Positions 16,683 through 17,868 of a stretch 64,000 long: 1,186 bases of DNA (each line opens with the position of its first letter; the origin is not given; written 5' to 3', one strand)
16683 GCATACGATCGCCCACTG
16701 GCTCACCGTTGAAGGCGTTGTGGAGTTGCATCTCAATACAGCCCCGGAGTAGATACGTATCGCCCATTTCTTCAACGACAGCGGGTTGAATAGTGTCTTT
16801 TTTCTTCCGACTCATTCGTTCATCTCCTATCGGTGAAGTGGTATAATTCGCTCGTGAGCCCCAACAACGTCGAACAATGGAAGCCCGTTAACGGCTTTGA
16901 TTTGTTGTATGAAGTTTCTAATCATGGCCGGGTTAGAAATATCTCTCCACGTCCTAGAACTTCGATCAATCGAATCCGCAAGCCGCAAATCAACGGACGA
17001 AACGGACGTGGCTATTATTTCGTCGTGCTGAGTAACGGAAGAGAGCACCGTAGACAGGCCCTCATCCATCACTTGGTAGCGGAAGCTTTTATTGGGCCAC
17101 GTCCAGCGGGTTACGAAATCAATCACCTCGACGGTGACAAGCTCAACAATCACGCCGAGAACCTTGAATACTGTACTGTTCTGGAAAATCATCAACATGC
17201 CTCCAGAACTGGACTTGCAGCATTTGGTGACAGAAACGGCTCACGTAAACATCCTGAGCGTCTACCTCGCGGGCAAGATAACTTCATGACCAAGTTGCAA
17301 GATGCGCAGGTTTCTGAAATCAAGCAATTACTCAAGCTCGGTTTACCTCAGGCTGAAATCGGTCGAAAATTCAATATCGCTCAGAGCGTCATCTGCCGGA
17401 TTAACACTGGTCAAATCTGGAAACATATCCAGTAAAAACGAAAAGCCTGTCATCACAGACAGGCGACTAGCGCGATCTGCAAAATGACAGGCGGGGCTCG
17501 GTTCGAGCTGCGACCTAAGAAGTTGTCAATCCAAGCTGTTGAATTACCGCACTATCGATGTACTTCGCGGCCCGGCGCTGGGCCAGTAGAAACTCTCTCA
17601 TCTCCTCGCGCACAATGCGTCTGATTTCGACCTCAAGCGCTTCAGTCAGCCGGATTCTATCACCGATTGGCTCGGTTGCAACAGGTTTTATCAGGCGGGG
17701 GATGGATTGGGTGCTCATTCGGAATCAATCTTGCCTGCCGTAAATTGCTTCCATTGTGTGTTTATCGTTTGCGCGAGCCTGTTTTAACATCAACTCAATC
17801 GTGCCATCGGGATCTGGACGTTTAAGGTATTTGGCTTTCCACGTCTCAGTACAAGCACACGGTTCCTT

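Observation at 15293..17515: Two structured ~85-nt direct repeats bracket a 2.1-kb cassette with two self-promoted homing endonuclease genes, splitting portal from protease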

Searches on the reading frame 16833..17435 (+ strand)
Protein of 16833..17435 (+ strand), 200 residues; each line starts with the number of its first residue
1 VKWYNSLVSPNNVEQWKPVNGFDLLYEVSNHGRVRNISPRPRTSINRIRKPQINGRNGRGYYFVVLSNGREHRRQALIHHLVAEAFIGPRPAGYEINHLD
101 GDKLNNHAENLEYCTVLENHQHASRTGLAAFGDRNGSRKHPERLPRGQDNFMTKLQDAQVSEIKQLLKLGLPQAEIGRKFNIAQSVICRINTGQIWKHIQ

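Call 12: search_protein_families(library=pfam, proteins=[window:16833-17435:+], max_evalue=0.01)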
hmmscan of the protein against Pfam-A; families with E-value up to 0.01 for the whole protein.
window:16833-17435:+ (200 aa): 2 families
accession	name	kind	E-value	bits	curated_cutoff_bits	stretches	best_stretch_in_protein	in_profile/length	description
PF13392.12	HNH_3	-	7.4e-14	51.6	24.8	1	77-120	2-45/46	HNH endonuclease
PF07463.16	NUMOD4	-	7.5e-11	42.5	23.4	1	14-66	1-48/49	NUMOD4 motif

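Call 33: search_protein_families(library=phrogs, proteins=[window:16833-17435:+], max_evalue=0.01)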
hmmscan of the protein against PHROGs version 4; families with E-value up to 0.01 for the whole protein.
window:16833-17435:+ (200 aa): 18 families
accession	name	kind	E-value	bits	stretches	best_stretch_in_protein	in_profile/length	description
phrog_59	-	DNA, RNA and nucleotide metabolism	3.9e-47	162.6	1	11-199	135-275/423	HNH endonuclease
phrog_1492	-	DNA, RNA and nucleotide metabolism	6.6e-34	118.7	1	11-131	42-167/414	HNH endonuclease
phrog_959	-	DNA, RNA and nucleotide metabolism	8.9e-31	107.5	1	13-134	5-117/138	HNH endonuclease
phrog_99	-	DNA, RNA and nucleotide metabolism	1.4e-13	52.3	1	26-125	120-207/383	HNH endonuclease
phrog_37683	-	unknown function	2.7e-12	47.4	1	26-184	121-255/279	-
phrog_826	-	DNA, RNA and nucleotide metabolism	7.8e-10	39.8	1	69-125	103-160/281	HNH endonuclease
phrog_15471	-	DNA, RNA and nucleotide metabolism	2.5e-09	38.2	1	52-147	9-81/183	HNH endonuclease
phrog_7545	-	DNA, RNA and nucleotide metabolism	3.7e-08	34.7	1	45-122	52-133/160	HNH endonuclease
phrog_4578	-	DNA, RNA and nucleotide metabolism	3.9e-07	31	1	75-121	11-57/130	HNH endonuclease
phrog_6156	-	DNA, RNA and nucleotide metabolism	1.4e-06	28.8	1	145-199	176-230/261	endonuclease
phrog_30377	-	DNA, RNA and nucleotide metabolism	6.2e-06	27.3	1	74-127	8-59/82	HNH endonuclease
phrog_517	-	DNA, RNA and nucleotide metabolism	1.8e-05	26.6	1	102-194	34-125/128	HTH DNA binding protein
phrog_1891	-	DNA, RNA and nucleotide metabolism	2.4e-05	24.9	1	60-118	151-207/255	HNH endonuclease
phrog_6831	-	transcription regulation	6.2e-05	23.9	1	163-195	11-43/68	transcriptional regulator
phrog_10730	-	DNA, RNA and nucleotide metabolism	0.00028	21.6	1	33-127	52-145/234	HNH endonuclease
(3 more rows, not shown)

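Call 76: find_related_loci(query=window:16854-17432:+, collection=viral_contigs, flank=2500)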
Query window:16854-17432:+ (193 aa) in viral_contigs; peptide patterns used: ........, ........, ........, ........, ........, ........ (x = any residue, [..] = any of these).
15 stretches matched a pattern; 11 encode a relative of the query (tblastn E <= 1e-3); 11 distinct loci.
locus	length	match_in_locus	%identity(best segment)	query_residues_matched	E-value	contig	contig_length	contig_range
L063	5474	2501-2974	33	7-189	5e-21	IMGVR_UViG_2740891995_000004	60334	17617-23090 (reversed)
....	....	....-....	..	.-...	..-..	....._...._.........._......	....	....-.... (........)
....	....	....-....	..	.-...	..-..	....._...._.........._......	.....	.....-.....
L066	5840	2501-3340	31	7-189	4e-17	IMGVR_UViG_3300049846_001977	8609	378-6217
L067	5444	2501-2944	34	50-192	5e-17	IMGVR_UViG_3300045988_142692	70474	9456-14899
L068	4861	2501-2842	34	7-112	2e-15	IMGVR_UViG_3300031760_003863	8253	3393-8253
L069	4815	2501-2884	40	4-122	4e-23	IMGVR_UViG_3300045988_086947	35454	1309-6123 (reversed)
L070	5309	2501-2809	40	8-120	3e-14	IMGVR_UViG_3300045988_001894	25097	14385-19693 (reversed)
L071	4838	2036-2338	35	7-116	3e-14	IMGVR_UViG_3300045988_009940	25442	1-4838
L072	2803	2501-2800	28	71-183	8e-11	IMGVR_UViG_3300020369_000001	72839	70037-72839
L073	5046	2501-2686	43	49-112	6e-7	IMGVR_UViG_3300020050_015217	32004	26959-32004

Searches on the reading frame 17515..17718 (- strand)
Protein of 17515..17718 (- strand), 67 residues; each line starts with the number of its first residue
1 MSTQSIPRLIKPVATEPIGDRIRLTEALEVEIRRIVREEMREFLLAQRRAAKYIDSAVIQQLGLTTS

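Call 12: search_protein_families(library=pfam, proteins=[window:17515-17718:-], max_evalue=0.01)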
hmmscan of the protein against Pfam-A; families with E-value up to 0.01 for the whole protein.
window:17515-17718:- (67 aa): 0 families

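Call 33: search_protein_families(library=phrogs, proteins=[window:17515-17718:-], max_evalue=0.01)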
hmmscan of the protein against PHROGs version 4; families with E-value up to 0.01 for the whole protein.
window:17515-17718:- (67 aa): 0 families

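Call 88: find_homologous_proteins(query=window:17515-17718:-, max_evalue=0.001)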
Query window:17515-17718:- (67 aa): 36 proteins with E <= 0.001 among 36 candidates.
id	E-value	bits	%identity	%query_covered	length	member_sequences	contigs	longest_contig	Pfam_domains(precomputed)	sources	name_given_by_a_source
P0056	7.4e-33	128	100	100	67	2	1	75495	-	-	-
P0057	3.9e-31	123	96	100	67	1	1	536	-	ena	-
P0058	1.0e-28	115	86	99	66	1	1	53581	-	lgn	-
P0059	1.8e-28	114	92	99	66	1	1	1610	-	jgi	jgi:hypothetical protein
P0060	1.4e-26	108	82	100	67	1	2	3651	-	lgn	-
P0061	1.9e-26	108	84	100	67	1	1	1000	-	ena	-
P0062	2.6e-26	108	84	100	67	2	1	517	-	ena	-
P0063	3.6e-26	107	85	100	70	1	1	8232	-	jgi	jgi:hypothetical protein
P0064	5.9e-26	107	82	100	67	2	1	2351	-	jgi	-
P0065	1.4e-25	105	82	100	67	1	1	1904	-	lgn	-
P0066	1.4e-25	105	81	100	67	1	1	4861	-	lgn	-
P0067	1.5e-25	105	85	100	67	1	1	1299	-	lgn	-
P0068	3.3e-24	101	82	100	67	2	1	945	-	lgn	-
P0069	6.1e-24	100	78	100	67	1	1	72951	-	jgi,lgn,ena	-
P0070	6.3e-24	100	82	100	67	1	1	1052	-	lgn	-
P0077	1.2e-22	96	75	100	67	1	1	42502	-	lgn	-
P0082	2.1e-21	92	75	100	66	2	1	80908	-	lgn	-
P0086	5.7e-20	88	71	99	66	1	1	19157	-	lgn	-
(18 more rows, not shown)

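Call 89: find_encoding_contigs(protein=P0058, flank=3000, max_places=1)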
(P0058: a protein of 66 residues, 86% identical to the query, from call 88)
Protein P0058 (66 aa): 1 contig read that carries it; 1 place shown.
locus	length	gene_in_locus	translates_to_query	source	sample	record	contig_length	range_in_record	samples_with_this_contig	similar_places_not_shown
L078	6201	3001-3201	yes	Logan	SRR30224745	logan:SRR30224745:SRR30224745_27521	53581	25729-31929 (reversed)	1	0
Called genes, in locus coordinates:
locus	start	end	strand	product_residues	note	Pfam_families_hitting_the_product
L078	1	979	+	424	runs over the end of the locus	PF13489:Methyltransf_23, PF13847:Methyltransf_31 (faint), PF08241:Methyltransf_11, PF08242:Methyltransf_12 (faint), PF13649:Methyltransf_25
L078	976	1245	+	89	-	PF23148:Gp77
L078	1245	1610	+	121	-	-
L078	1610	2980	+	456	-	PF04860:Phage_portal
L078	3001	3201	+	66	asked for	-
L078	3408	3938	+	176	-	-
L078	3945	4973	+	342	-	-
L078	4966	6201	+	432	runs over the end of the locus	PF05065:Phage_capsid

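Call 90: find_encoding_contigs(protein=P0077, flank=3000, max_places=1)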
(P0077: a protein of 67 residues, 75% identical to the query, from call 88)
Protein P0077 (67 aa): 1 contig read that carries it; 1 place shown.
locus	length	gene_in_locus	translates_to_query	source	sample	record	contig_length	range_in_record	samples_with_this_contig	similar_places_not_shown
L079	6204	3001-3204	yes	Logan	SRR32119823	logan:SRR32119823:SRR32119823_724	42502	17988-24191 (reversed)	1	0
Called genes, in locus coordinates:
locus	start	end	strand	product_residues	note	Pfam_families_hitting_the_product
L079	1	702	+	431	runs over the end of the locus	PF13489:Methyltransf_23, PF13847:Methyltransf_31 (faint), PF08241:Methyltransf_11, PF13649:Methyltransf_25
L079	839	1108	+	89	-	PF23148:Gp77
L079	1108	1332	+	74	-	-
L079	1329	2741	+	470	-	PF04860:Phage_portal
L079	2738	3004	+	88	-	-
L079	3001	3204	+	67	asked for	-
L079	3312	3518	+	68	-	-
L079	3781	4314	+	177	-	-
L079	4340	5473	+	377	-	-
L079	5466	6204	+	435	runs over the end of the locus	PF05065:Phage_capsid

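Call 91: find_encoding_contigs(protein=P0082, flank=3000, max_places=1)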
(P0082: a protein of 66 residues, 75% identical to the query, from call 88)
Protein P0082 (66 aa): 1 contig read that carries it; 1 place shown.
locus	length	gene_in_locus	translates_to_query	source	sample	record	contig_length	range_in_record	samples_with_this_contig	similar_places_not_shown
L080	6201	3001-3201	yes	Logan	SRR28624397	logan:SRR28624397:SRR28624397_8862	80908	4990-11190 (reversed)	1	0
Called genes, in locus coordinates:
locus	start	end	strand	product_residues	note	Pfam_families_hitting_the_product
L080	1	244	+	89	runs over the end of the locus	PF23148:Gp77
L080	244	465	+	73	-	-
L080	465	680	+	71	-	-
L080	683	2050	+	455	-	PF04860:Phage_portal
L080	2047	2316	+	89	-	-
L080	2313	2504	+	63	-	-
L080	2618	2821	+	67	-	-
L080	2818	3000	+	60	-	-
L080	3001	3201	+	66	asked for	-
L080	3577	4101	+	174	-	-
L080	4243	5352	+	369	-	PF04586:Peptidase_S78 (weak)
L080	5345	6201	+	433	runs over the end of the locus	PF05065:Phage_capsid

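Call 92: find_encoding_contigs(protein=P0086, flank=3000, max_places=1)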
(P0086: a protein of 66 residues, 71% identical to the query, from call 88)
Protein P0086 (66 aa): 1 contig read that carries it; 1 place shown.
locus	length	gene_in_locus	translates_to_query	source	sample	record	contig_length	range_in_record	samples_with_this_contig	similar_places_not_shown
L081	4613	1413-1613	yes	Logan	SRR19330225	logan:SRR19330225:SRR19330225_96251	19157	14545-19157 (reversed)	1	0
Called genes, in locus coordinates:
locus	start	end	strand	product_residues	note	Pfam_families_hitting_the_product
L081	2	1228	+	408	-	?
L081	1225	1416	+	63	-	-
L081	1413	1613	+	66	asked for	-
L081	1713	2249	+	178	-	-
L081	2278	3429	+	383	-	-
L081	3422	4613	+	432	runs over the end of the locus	PF05065:Phage_capsid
